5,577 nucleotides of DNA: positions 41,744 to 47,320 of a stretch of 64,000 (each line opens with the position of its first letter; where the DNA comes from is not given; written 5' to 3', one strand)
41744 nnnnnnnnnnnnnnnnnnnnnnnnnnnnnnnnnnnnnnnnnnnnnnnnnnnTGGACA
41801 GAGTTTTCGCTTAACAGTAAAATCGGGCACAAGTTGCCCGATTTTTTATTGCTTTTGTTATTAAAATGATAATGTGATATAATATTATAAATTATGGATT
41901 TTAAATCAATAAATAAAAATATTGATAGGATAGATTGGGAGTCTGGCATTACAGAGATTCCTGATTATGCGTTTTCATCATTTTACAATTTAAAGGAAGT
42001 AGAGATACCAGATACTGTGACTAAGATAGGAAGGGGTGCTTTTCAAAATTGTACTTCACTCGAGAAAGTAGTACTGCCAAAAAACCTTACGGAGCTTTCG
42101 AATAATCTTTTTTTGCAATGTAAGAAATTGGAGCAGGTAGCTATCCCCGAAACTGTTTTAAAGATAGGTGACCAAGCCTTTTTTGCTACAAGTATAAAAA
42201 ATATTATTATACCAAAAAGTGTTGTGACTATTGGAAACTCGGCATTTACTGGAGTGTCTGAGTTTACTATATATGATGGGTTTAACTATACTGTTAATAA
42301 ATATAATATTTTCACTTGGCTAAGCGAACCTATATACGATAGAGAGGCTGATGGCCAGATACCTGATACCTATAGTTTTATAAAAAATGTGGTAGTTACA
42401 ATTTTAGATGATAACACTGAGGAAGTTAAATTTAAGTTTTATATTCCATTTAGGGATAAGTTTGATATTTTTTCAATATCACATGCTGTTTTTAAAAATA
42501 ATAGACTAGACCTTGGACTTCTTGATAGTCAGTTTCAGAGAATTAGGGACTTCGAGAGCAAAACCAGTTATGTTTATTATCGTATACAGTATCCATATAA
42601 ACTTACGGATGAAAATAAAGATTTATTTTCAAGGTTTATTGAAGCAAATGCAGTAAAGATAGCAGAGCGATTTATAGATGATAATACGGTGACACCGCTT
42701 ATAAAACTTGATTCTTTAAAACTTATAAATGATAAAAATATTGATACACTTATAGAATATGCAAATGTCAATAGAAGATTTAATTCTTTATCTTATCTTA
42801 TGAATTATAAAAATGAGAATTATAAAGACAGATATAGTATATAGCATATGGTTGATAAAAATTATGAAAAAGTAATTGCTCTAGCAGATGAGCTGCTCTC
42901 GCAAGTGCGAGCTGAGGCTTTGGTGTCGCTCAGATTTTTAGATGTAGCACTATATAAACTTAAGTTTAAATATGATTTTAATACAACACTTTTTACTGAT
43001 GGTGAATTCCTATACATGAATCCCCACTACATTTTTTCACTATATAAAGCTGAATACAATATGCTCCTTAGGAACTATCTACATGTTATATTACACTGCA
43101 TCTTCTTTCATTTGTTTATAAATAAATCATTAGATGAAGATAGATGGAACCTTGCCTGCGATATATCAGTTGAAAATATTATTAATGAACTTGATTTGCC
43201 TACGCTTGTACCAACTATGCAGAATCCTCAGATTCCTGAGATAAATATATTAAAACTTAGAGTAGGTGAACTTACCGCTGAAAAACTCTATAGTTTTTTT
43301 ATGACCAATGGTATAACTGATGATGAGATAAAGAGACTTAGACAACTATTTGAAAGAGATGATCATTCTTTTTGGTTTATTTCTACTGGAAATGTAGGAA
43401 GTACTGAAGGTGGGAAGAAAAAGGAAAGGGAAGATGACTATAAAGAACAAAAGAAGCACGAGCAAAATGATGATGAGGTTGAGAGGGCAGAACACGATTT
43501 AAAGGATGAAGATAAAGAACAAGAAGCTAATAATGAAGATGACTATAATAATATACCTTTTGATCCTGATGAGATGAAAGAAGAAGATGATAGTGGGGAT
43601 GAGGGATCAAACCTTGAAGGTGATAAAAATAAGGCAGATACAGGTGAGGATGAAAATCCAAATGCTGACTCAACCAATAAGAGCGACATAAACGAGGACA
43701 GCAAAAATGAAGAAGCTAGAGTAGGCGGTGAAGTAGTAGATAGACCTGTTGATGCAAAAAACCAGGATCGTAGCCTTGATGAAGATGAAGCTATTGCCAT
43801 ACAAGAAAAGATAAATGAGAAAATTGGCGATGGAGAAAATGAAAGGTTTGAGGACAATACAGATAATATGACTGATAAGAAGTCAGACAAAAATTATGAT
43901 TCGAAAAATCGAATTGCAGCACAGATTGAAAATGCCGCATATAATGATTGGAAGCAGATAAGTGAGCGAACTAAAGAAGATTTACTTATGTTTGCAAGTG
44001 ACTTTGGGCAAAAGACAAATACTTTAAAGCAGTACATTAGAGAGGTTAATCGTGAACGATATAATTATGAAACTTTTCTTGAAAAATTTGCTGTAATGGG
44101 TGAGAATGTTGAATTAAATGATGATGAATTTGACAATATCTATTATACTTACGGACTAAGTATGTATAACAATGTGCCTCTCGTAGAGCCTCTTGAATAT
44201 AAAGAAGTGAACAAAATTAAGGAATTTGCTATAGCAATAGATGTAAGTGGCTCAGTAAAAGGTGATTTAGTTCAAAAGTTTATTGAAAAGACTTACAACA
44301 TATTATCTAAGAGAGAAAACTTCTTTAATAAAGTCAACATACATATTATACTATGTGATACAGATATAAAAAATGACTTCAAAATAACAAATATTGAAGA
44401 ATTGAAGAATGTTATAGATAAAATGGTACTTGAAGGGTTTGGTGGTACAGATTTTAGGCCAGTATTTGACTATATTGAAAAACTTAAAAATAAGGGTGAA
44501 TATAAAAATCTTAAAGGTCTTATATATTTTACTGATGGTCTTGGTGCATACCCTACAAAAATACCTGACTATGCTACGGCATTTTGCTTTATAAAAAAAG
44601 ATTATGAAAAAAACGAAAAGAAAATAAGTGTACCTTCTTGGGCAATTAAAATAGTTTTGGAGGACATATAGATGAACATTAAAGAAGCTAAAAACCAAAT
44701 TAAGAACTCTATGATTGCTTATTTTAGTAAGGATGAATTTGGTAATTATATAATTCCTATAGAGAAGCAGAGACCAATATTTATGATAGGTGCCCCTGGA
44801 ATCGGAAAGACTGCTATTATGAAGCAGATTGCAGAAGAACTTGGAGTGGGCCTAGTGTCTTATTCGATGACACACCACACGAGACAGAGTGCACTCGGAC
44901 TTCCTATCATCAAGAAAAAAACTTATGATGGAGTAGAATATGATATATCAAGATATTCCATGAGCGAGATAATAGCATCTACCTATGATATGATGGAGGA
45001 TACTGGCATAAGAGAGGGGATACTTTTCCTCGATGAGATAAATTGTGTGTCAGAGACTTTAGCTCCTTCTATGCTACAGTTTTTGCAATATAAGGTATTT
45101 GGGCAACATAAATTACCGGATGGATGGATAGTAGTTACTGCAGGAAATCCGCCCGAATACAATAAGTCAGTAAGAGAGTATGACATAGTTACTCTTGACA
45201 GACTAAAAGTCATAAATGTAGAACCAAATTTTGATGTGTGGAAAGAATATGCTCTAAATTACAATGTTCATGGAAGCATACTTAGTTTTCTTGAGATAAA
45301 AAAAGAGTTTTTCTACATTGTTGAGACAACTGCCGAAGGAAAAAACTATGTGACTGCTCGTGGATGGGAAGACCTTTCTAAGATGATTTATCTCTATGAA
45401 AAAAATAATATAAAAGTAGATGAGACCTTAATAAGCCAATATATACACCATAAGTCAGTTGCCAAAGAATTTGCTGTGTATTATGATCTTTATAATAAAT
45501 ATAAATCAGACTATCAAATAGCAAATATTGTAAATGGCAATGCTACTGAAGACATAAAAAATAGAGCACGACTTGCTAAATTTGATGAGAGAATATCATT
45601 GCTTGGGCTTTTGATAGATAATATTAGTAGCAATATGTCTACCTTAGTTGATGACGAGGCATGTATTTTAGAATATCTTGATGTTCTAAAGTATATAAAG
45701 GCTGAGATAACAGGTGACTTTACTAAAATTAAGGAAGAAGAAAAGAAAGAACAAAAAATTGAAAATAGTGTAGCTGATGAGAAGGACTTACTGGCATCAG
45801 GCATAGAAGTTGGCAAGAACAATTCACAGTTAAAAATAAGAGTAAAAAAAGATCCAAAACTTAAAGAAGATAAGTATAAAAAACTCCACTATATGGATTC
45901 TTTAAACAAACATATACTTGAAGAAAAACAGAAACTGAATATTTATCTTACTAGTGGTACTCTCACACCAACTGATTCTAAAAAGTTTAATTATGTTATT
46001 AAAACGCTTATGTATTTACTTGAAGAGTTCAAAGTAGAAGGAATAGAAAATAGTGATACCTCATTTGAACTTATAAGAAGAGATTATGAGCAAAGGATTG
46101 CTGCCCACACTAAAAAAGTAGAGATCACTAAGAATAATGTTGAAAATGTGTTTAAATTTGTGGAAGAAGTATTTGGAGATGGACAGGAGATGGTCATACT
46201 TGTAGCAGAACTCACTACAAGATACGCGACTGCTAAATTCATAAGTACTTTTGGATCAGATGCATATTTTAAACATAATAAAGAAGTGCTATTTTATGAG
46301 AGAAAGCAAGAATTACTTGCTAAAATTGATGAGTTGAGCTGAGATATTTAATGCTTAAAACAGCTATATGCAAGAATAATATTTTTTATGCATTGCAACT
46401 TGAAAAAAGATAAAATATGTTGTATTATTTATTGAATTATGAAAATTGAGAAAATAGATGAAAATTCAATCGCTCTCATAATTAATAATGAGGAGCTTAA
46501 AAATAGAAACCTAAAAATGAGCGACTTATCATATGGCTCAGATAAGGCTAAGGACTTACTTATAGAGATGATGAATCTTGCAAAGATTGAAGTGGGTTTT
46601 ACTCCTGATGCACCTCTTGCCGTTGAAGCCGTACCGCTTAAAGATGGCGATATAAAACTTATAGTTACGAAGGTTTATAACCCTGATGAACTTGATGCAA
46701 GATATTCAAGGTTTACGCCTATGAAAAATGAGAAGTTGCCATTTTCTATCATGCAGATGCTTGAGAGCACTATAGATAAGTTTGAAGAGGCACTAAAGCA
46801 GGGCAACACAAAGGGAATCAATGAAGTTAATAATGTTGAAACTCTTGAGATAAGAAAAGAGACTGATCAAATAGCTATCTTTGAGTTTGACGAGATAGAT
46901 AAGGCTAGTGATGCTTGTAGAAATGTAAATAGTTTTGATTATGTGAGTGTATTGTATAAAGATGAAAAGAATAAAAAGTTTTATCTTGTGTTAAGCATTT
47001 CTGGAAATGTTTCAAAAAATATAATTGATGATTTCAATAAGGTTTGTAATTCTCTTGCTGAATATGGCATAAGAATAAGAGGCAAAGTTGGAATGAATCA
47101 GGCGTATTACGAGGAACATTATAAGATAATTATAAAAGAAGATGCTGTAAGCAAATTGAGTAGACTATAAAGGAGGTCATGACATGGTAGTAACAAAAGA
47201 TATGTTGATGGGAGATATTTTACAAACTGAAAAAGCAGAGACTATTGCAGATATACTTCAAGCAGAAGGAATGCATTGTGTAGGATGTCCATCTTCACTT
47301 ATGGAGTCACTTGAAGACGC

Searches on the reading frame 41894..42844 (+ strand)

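Call 64: search_protein_families(library=pfam, proteins=[window:41894-42844:+], max_evalue=1e-8)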
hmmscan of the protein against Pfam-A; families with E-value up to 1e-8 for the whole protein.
window:41894-42844:+ (316 aa): 1 family
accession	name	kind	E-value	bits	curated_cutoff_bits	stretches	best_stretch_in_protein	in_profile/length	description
PF13306.12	LRR_5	-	5.1e-31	107.7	27.7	1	7-121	10-123/127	BspA type Leucine rich repeat region (6 copies)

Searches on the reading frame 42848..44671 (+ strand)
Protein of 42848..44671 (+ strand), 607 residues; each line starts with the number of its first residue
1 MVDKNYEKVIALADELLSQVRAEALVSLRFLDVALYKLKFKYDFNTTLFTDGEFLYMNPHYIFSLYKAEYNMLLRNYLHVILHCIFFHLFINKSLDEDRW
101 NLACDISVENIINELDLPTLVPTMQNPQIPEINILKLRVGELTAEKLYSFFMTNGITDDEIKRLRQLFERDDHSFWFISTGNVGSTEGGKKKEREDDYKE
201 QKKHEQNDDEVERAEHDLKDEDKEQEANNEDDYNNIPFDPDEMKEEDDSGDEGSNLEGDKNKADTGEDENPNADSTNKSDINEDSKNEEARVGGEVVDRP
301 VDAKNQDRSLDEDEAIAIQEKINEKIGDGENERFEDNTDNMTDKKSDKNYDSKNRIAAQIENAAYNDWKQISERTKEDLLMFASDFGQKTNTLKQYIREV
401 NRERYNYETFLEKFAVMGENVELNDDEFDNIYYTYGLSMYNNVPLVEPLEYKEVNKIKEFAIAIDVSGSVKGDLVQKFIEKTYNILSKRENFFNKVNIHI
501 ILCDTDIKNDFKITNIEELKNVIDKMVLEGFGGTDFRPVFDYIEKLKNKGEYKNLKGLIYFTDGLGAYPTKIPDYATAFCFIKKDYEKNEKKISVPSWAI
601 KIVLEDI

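Call 64: search_protein_families(library=pfam, proteins=[window:42848-44671:+], max_evalue=1e-8)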
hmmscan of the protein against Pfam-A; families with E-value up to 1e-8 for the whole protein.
window:42848-44671:+ (607 aa): 2 families
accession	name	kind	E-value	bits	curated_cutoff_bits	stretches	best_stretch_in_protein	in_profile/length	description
PF13203.12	DUF2201_N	-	1.8e-11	44.6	23.2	1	30-223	19-178/271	Putative metallopeptidase domain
PF09967.15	DUF2201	-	2.8e-10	40.8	26.4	1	461-583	2-108/123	VWA-like domain (DUF2201)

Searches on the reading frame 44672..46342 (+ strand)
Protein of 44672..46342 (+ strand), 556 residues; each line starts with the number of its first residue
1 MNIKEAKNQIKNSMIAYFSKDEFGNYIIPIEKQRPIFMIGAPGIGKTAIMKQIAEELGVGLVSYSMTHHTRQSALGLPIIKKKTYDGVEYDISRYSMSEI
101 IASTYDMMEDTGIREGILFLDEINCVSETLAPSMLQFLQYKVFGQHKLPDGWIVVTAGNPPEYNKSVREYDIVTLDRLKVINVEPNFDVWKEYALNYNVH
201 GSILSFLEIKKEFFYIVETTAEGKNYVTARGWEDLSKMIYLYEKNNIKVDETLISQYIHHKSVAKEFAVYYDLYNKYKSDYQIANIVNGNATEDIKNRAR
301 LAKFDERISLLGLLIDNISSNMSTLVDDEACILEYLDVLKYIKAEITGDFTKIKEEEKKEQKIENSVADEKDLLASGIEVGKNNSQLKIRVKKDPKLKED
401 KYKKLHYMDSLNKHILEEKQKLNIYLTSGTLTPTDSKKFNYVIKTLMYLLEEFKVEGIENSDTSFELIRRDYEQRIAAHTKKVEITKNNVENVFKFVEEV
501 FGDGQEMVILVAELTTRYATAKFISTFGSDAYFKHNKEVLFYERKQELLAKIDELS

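Call 64: search_protein_families(library=pfam, proteins=[window:44672-46342:+], max_evalue=1e-8)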
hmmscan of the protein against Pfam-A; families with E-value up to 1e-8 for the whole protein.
window:44672-46342:+ (556 aa): 0 families

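Call 100: search_protein_families(library=pfam, proteins=[window:44672-46342:+], max_evalue=0.001)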
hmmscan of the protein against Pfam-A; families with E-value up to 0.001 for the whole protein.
window:44672-46342:+ (556 aa): 4 families
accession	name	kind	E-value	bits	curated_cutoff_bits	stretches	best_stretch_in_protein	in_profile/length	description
PF00004.35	AAA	-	7.7e-07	30.1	21.2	1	37-129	2-72/131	ATPase family associated with various cellular activities (AAA)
PF07728.20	AAA_5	-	1.2e-06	29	22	1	36-162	2-125/139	AAA domain (dynein-related subfamily)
PF20030.5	bpMoxR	-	2.3e-06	27.3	27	1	17-145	14-128/205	MoxR domain in the MoxR-vWA-beta-propeller ternary systems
PF13401.12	AAA_22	-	0.00019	22.2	27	1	32-138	4-104/130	AAA domain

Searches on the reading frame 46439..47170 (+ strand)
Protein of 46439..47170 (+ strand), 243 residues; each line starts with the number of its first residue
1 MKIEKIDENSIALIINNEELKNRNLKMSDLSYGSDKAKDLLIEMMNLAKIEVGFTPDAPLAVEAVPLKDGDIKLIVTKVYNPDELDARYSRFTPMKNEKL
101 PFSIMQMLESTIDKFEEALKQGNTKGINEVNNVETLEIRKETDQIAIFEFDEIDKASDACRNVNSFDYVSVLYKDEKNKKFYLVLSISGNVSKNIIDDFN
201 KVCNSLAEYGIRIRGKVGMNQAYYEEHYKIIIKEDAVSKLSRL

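Call 64: search_protein_families(library=pfam, proteins=[window:46439-47170:+], max_evalue=1e-8)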
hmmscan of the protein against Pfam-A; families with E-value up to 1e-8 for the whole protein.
window:46439-47170:+ (243 aa): 1 family
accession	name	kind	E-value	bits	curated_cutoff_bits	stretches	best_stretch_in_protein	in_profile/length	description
PF05389.17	MecA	-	1.4e-48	165.8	22.5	1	1-240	1-221/221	Negative regulator of genetic competence (MecA)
